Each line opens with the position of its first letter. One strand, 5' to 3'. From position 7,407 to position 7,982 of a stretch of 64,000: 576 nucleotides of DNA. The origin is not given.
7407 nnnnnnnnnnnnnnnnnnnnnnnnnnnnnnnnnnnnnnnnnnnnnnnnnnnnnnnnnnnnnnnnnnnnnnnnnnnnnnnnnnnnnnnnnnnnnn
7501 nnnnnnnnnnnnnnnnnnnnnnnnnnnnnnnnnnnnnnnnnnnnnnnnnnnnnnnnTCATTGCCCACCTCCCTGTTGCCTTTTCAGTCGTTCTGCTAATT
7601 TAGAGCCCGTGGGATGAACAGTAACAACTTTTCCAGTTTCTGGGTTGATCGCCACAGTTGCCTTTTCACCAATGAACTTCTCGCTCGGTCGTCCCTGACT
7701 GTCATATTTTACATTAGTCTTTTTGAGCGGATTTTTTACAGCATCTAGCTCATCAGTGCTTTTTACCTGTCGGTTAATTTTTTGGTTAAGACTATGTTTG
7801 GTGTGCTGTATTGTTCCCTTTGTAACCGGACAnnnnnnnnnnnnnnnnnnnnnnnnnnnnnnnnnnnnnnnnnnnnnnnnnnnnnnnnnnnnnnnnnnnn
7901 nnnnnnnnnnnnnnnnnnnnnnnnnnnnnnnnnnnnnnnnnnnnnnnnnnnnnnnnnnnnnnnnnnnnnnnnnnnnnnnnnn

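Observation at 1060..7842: C-terminal toxin switching occurs exactly at the conserved VWVHNC end of the HINT domain; three different tails follow the same junction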

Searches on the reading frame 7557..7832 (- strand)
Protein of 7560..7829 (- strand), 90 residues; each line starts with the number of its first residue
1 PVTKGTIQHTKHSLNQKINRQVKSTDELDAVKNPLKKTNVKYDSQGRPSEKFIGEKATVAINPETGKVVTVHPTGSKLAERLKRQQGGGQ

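Call 8: search_protein_families(library=pfam, max_evalue=0.1, proteins=[window:7560-7829:-])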
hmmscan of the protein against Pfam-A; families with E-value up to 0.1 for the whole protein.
seq(90 aa): 0 families

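Call 9: search_solved_structures(query=window:7560-7829:-, max_evalue=10, show_alignments=2)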
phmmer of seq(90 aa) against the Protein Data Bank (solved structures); distinct sequences matched with E-value up to 10: 17.
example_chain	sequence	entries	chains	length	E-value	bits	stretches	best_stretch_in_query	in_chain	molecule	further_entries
6tjg_A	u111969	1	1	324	1.3e-05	28.6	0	50-77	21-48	Cake8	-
6tjf_A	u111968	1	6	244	0.00046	23.6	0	50-77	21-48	Cake6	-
6tje_A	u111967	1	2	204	0.004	20.6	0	50-77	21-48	Cake5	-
6tjd_A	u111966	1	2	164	0.048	17.2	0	50-77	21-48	Cake4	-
6tjc_A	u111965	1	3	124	0.74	13.4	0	50-77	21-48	Cake3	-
6yw5_LL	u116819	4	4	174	0.79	13.3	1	26-75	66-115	Mitochondrial 30S ribosomal protein S12 | Ribosomal protein S12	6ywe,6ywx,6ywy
8gy2_A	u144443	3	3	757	0.99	13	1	38-69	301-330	Alcohol dehydrogenase (quinone), dehydrogenase subunit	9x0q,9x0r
8ux7_A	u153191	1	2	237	1.2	12.7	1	51-83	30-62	Dioclea megacarpa lectin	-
2gdf_A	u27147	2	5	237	1.2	12.6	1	51-83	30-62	lectin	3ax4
7ljg_A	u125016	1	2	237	1.2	12.6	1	51-83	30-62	Lectin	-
4not_A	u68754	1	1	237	1.3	12.6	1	51-83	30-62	Lectin alpha chain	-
2je9_A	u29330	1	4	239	1.3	12.6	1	51-83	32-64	LECTIN ALPHA CHAIN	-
2zbj_A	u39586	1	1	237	1.3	12.6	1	51-83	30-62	Lectin alpha chain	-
2jec_A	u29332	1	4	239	1.3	12.5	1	51-83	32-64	LECTIN ALPHA CHAIN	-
3sh3_A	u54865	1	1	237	1.4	12.5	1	51-83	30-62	Lectin alpha chain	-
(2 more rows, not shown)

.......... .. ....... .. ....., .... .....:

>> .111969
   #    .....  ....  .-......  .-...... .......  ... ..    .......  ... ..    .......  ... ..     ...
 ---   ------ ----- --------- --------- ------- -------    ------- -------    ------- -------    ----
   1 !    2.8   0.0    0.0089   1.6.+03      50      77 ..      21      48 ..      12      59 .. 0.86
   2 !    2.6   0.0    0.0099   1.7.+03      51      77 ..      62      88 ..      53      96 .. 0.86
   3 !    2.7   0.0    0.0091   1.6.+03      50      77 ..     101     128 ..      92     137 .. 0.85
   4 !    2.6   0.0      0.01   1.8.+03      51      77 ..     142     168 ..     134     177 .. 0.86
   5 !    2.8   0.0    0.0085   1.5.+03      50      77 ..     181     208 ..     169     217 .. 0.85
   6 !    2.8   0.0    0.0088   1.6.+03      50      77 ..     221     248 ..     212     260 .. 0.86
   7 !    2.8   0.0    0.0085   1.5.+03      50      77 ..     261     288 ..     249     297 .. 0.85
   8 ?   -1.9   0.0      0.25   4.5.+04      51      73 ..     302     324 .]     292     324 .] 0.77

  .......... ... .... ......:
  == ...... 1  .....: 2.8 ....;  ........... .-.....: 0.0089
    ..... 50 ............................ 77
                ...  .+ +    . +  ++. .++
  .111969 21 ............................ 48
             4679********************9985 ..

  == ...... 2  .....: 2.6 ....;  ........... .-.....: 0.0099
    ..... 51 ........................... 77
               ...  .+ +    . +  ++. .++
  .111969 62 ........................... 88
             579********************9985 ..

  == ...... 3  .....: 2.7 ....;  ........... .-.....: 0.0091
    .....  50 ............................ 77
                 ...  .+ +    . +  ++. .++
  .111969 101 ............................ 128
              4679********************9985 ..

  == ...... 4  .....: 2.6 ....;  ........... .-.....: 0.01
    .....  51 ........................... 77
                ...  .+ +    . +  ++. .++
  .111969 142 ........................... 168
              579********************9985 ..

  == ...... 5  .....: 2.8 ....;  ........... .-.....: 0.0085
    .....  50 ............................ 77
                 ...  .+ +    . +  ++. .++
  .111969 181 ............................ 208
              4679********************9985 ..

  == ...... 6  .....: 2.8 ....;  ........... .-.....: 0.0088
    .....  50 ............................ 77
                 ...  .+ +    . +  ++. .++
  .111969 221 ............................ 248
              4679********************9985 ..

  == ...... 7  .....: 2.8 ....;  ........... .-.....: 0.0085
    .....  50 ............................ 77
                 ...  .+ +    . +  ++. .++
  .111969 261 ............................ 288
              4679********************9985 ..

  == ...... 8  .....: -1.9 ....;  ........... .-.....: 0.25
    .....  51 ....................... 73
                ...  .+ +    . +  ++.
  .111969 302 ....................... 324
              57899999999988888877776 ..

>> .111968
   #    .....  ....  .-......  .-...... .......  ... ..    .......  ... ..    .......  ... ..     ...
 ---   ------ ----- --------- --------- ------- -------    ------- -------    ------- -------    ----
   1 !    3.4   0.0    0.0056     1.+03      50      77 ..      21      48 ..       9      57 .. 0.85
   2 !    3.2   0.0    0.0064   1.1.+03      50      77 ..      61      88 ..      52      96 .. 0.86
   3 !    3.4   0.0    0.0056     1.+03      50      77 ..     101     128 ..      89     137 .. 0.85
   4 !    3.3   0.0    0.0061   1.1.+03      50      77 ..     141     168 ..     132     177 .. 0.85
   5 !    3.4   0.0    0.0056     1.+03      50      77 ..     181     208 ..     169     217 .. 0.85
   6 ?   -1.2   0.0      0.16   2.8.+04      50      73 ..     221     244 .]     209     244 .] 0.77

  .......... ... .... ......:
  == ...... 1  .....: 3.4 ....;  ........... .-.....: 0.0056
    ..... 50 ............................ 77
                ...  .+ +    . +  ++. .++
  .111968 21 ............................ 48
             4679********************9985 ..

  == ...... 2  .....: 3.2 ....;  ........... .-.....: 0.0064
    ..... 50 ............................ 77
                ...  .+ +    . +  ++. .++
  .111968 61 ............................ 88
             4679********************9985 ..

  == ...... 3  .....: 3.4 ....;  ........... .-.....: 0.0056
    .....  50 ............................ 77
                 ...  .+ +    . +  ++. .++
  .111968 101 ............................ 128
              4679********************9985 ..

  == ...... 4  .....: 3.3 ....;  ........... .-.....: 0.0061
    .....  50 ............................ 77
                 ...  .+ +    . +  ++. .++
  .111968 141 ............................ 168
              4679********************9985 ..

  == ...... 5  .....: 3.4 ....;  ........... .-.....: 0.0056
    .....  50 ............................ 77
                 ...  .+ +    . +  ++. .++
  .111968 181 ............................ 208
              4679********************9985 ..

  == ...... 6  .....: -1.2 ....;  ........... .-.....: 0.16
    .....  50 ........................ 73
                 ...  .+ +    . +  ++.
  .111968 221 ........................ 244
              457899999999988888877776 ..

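Call 11: search_protein_families(library=ncbifam, max_evalue=1, proteins=[window:7560-7829:-])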
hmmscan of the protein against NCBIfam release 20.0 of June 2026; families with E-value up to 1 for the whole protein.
seq(90 aa): 1 family
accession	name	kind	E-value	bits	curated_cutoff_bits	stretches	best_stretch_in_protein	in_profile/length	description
NF047408.1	SA0632_fam_LP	equivalog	0.012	15.2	70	1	9-53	22-66/68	SA0632 family lipoprotein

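Call 22: find_homologous_proteins(query=window:7560-7829:-, max_evalue=0.001)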
Query seq(90 aa) (90 aa): 10 proteins with E <= 0.001 among 11 candidates.
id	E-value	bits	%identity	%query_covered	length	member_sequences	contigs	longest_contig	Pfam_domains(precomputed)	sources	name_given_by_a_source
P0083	2.9e-46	172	95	97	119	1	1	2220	-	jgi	jgi:hypothetical protein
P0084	1.3e-42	161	85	99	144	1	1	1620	-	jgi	jgi:hypothetical protein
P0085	3.6e-42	159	88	96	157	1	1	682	-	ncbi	ncbi:hypothetical protein V9N52_004371, partial [Vibrio navarrensis]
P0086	5.5e-38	146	82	92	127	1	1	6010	-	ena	-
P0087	9.6e-31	123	71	92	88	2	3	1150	-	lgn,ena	-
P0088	4.0e-30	121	73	88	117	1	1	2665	-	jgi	-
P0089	2.7e-26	109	64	98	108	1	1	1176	-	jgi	jgi:hypothetical protein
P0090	7.3e-26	107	63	88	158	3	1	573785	-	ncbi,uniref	ncbi:hypothetical protein J4E05_16715 [Thalassospira sp. NFXS8]|uniref:hypothetical protein n=1 Tax=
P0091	3.2e-23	99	64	81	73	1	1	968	-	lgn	-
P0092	4.7e-23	98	64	74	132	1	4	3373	-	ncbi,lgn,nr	ncbi:MAG: hypothetical protein QG567_2140 [Campylobacterota bacterium]|nr:hypothetical protein [Camp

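Call 44: predict_structure(alignment_id=A1)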
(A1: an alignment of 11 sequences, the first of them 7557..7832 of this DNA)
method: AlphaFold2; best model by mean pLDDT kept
length: 91 residues; sequences in the alignment: 11
mean_pLDDT: 76.2   pTM: 0.57
mean pLDDT of the five models: 76.2, 75.6, 71.0, 58.0, 55.9
residues with pLDDT >= 90: 2; 70-90: 62; 50-70: 22; < 50: 5
segments of 3 or more residues with pLDDT < 50: none
pLDDT, mean of each block of 10 residues (from residue 1): 52 59 77 87 83 89 84 84 75 39
secondary structure, 60 per line:
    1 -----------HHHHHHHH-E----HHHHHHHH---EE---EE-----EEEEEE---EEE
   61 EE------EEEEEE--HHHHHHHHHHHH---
elements in order: H12-19 H26-33 E49-54 E58-62 E69-74 H77-88

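Call 77: fold_search(model_id=the predicted structure, library=pdb)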
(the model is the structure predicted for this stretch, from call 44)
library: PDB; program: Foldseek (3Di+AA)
matches with E <= 10: 738; with E <= 0.001: 0
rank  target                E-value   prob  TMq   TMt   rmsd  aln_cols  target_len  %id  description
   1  3ao9_B                1.4e-01  0.77  0.38  0.40   6.5        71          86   17  Crystal structure of the C-terminal domain of sequence-specific ribonuclease (released 2011-09-28)
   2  5i4q_A                2.2e-01  0.72  0.34  0.35   7.2        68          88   19  Contact-dependent inhibition system from Escherichia coli NC101 - ternary CdiA/CdiI/EF-Tu complex (domains 2 and 3) (released 2017-06-28)
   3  5i4r_E                2.8e-01  0.77  0.38  0.39   3.1        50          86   24  Contact-dependent inhibition system from Escherichia coli NC101 - ternary CdiA/CdiI/EF-Tu complex (trypsin-modified) (released 2017-06-28)
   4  5i4r_A                2.8e-01  0.77  0.38  0.39   3.1        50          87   24  Contact-dependent inhibition system from Escherichia coli NC101 - ternary CdiA/CdiI/EF-Tu complex (trypsin-modified) (released 2017-06-28)
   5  8vdo                  3.0e-01  0.60  0.29  0.02   5.0        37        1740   16  Cryogenic electron microscopy model of full-length talin lacking F2, R12 and FABD. (released 2024-10-02)
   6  6u4k                  4.7e-01  0.82  0.35  0.09   2.2        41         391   20  Human talin2 residues 1-403 (released 2020-07-08)
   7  8qqf_C                4.7e-01  0.47  0.36  0.29   7.1        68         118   12  TBC1D23 PH domain complexed with STX16 TLY motif (released 2024-04-10)
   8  8wa0_C                5.3e-01  0.21  0.24  0.04   9.3        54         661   15  The cryo-EM structure of the Nicotiana tabacum PEP-PAP-TEC1 (released 2024-03-13)
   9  8qma_T                6.0e-01  0.21  0.29  0.07  10.1        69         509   13  Structure of the plastid-encoded RNA polymerase complex (PEP) from Sinapis alba (released 2024-03-06)
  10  6a27_B                6.4e-01  0.20  0.28  0.15   7.1        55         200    7  Crystal structure of PprA W183R mutant form 1 (released 2018-12-26)
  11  2g35_MODEL_1_A        6.8e-01  0.33  0.28  0.25   5.4        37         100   16  NMR structure of talin-PTB in complex with PIPKI (released 2006-05-02)
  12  8ras_D                6.8e-01  0.23  0.27  0.05   8.6        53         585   13  Plastid-encoded RNA polymerase transcription elongation complex (released 2024-03-06)
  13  2k00_MODEL_1_A        7.3e-01  0.66  0.35  0.35   2.1        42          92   12  Solution structure of the talin F3 in complex with layilin cytodomain (released 2008-09-09)
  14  6vtw_A                7.3e-01  0.25  0.27  0.47   9.4        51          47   10  De novo protein design enables the precise induction of RSV-neutralizing antibodies (released 2020-04-15)
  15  8r5o_D                7.3e-01  0.23  0.27  0.06   8.6        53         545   13  Plastid-encoded RNA polymerase (released 2024-03-13)
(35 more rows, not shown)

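Call 81: find_encoding_contigs(protein=P0090, flank=3000, max_places=2)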
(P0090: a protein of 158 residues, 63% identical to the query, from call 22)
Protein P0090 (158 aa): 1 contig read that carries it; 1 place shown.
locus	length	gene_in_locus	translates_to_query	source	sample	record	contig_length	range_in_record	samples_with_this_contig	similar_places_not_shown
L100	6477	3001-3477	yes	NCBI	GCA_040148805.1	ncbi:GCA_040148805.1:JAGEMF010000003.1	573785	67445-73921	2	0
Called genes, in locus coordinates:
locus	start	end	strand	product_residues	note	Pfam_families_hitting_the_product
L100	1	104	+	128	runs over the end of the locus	PF26541:MafI2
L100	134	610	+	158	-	-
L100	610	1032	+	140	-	-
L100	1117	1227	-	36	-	PF08845:SymE_toxin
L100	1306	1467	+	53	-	-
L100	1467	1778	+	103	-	PF26541:MafI2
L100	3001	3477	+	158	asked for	-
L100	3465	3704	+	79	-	-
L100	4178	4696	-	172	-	-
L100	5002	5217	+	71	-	PF06750:A24_N_bact (weak)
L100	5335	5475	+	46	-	PF05593:RHS_repeat (weak)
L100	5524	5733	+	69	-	-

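Call 82: find_encoding_contigs(protein=P0086, flank=3000, max_places=2)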
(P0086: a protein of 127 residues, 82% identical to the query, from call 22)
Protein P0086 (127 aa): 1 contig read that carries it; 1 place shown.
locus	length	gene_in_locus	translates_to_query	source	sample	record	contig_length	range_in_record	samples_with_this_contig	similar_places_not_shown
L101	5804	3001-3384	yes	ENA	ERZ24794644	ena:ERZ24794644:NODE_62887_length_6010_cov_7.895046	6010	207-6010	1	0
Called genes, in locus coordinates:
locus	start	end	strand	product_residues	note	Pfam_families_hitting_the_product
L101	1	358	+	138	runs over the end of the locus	PF21837:DUF6896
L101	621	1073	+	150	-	-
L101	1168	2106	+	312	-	-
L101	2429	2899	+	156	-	-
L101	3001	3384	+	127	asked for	-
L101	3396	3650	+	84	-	-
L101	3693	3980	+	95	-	-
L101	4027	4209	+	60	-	-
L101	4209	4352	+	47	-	-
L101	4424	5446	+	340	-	PF03781:FGE-sulfatase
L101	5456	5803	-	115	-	?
